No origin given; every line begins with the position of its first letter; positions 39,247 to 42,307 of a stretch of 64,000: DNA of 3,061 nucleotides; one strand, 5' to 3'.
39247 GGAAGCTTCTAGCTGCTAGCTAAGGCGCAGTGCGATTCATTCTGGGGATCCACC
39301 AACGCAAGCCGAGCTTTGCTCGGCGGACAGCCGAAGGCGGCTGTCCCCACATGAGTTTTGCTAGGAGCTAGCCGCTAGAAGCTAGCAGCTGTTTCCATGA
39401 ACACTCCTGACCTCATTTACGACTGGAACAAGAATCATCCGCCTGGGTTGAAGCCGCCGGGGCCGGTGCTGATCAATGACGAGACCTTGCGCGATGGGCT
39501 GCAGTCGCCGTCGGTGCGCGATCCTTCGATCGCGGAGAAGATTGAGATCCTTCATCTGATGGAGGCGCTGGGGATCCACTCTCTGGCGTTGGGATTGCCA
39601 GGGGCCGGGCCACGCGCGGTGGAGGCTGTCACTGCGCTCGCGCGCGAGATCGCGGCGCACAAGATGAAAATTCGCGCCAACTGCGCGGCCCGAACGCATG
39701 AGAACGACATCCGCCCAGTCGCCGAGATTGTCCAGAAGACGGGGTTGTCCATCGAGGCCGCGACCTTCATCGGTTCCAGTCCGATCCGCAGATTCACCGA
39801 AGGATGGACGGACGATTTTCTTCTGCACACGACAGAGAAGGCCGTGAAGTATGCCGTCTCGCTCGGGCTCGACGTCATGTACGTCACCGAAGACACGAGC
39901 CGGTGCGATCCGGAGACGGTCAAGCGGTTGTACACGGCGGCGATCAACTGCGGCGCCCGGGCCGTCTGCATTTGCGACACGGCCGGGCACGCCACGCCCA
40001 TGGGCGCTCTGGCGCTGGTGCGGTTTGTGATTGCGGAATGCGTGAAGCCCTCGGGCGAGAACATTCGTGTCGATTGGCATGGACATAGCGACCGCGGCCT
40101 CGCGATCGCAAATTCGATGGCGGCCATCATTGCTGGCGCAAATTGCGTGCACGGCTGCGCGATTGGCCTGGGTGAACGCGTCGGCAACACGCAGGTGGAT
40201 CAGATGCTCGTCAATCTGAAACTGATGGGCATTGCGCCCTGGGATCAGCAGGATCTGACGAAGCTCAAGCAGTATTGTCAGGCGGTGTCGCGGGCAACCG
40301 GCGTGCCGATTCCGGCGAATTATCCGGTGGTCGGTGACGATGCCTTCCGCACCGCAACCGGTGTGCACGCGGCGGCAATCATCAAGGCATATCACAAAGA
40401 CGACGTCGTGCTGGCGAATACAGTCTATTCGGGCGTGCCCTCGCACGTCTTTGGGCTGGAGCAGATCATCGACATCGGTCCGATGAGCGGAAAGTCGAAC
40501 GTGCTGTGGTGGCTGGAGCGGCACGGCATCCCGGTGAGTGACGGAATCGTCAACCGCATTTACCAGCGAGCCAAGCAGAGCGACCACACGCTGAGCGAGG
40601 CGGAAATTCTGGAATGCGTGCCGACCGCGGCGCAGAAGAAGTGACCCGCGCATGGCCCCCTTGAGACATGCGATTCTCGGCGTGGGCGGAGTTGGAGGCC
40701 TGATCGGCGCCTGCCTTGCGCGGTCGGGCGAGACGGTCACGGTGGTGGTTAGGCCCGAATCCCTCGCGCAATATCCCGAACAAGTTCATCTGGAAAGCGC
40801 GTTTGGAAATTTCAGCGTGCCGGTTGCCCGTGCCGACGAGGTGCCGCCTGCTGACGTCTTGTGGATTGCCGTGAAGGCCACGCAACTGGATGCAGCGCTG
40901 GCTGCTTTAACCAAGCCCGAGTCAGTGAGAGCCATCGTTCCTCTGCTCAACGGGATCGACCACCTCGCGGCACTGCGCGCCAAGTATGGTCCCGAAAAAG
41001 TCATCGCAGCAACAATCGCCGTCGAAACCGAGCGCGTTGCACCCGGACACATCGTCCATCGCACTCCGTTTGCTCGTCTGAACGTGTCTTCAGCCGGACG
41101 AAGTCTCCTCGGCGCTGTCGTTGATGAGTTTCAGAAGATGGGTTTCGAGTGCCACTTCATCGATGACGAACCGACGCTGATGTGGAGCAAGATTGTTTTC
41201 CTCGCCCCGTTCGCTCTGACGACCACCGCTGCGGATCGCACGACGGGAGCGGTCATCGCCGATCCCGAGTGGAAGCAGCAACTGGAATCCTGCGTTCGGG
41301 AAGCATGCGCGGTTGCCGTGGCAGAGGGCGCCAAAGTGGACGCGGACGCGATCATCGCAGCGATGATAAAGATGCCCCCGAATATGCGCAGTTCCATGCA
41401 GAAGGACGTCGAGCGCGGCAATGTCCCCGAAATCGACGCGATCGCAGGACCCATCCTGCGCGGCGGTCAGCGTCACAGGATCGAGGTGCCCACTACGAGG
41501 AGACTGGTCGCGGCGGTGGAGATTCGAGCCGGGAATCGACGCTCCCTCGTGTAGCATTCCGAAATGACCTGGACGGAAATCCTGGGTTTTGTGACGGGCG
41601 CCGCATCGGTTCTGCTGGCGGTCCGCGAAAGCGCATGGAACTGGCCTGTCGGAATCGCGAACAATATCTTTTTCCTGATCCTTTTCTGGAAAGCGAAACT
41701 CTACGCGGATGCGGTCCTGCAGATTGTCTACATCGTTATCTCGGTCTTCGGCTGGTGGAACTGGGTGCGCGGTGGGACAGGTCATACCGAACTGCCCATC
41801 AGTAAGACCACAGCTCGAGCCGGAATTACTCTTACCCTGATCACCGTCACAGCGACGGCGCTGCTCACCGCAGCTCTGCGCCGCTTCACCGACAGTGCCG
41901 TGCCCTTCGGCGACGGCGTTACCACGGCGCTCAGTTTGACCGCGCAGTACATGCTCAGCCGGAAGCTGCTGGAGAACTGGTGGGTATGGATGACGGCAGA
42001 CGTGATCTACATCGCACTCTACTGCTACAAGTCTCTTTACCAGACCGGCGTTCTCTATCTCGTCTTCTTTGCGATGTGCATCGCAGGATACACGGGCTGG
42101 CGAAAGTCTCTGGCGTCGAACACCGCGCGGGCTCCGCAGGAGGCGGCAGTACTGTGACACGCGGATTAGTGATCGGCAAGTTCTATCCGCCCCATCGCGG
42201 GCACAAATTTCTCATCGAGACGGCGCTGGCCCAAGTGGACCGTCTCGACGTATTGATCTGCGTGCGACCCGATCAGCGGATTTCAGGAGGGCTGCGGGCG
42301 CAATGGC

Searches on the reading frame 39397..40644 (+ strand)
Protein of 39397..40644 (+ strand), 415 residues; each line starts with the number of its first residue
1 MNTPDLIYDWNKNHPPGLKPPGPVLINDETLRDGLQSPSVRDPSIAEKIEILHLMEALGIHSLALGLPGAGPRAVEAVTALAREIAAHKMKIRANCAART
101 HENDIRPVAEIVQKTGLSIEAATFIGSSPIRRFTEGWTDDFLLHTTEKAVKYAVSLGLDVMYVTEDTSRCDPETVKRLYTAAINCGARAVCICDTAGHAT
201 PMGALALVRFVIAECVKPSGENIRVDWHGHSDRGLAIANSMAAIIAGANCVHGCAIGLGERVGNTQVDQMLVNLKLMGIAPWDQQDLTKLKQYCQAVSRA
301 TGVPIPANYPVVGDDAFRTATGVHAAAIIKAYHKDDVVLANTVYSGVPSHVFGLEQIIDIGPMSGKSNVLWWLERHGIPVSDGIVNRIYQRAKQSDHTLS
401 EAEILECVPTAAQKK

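Call 14: search_protein_families(library=pfam, proteins=[window:39397-40644:+])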
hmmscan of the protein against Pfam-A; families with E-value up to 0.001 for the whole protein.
window:39397-40644:+ (415 aa): 1 family
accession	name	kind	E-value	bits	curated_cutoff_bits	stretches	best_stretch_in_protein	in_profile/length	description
PF00682.25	HMGL-like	-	9.7e-44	150.2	29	1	26-291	4-254/260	HMGL-like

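Call 72: find_related_loci(query=window:39397-40644:+, collection=metagenome_contigs, flank=1500)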
Query window:39397-40644:+ (415 aa) in metagenome_contigs; peptide patterns used: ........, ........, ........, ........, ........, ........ (x = any residue, [..] = any of these).
600 stretches matched a pattern (row limit reached: there are more); 570 encode a relative of the query (tblastn E <= 1e-3); the best 80 are kept; 80 distinct loci.
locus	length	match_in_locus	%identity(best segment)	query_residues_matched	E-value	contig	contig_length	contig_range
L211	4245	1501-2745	97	1-415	0e+0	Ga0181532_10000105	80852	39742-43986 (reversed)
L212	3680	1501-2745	96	1-415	0e+0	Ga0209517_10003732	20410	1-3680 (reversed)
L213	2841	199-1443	96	1-415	0e+0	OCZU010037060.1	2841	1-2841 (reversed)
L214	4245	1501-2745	96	1-415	0e+0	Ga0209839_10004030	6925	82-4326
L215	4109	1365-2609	96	1-415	0e+0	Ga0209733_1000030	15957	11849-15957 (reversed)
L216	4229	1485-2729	94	1-415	0e+0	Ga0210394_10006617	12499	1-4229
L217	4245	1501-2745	95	1-415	0e+0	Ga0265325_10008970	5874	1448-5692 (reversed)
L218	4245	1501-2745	94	1-415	0e+0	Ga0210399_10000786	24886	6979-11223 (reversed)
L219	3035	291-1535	93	1-415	0e+0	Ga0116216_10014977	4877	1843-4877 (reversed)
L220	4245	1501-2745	92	1-415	0e+0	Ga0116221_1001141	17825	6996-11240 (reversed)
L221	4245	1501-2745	92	1-415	0e+0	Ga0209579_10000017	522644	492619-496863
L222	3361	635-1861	94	1-409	0e+0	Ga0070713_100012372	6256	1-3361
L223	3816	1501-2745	92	1-415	0e+0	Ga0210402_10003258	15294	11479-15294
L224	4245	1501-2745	91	1-415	0e+0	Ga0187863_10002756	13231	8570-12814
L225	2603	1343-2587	91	1-415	0e+0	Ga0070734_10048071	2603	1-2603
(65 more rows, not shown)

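Call 75: search_protein_families(library=ncbifam, proteins=[window:39397-40644:+], max_evalue=0.01)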
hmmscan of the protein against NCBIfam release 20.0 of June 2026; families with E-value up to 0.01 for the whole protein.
window:39397-40644:+ (415 aa): 28 families (the best 25 are shown)
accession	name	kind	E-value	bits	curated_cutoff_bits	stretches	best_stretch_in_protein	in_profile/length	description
TIGR02660.1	nifV_homocitr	equivalog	3.4e-58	197.7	462.9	1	24-395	2-348/365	homocitrate synthase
NF002085.0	PRK00915.1-2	subfamily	1.4e-57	195.6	517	1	22-400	12-368/504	2-isopropylmalate synthase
NF002086.0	PRK00915.1-3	equivalog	1.9e-55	188.3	532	1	24-394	7-364/516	2-isopropylmalate synthase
TIGR02146.1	LysS_fung_arch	equivalog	3.9e-52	177.6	413.55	1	27-393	2-343/344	homocitrate synthase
TIGR00973.1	leuA_bact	equivalog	6.6e-52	176.6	598.7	1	24-394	2-359/494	2-isopropylmalate synthase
TIGR02090.1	LEU1_arch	subfamily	7.8e-51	173.3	484.75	1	24-394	1-346/363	isopropylmalate/citramalate/homocitrate synthases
NF002087.0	PRK00915.1-4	equivalog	9.5e-51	172.9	729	1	24-394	7-365/516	2-isopropylmalate synthase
NF002088.0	PRK00915.1-5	equivalog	2.8e-47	161.4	697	1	25-393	5-360/514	2-isopropylmalate synthase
NF041069.1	IPMS_Sufob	equivalog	7.3e-44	150.5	600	1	26-394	3-348/371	isopropylmalate synthase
NF002084.0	PRK00915.1-1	equivalog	5.7e-42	143.9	748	1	24-342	5-318/523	2-isopropylmalate synthase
TIGR00977.1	citramal_synth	equivalog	1.6e-39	135.6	450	1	24-381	2-349/526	citramalate synthase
NF042434.1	IPMS_Lepto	equivalog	8.2e-31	107.3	500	1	24-395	6-369/374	2-isopropylmalate synthase LeuA2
NF002991.1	PRK03739.1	subfamily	1.8e-21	76.4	455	1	221-378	233-395/550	2-isopropylmalate synthase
NF042433.1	CitmalDyn_Leptosp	equivalog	5.3e-21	74.8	950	1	24-391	8-360/514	(R)-citramalate synthase CimA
NF006049.0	PRK08195.1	subfamily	1.1e-18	67.4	229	1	146-293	121-262/344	4-hyroxy-2-oxovalerate/4-hydroxy-2-oxopentanoic acid aldolase,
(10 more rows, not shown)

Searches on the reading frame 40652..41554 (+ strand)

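Call 14: search_protein_families(library=pfam, proteins=[window:40652-41554:+])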
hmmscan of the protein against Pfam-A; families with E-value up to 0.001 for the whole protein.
window:40652-41554:+ (300 aa): 2 families
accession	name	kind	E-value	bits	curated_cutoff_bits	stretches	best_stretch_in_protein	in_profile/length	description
PF08546.17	ApbA_C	-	1.1e-25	90.9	22.7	1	177-290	6-122/125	Ketopantoate reductase PanE/ApbA C terminal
PF02558.23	ApbA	-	2.8e-23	82.6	22.2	1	7-142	2-142/150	Ketopantoate reductase PanE/ApbA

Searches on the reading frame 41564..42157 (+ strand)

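Call 14: search_protein_families(library=pfam, proteins=[window:41564-42157:+])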
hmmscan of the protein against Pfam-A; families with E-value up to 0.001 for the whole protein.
window:41564-42157:+ (197 aa): 1 family
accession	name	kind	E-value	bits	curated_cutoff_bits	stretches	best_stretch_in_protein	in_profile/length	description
PF04973.17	NMN_transporter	-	1.7e-53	181.6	27.3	1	2-181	1-175/175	Nicotinamide mononucleotide transporter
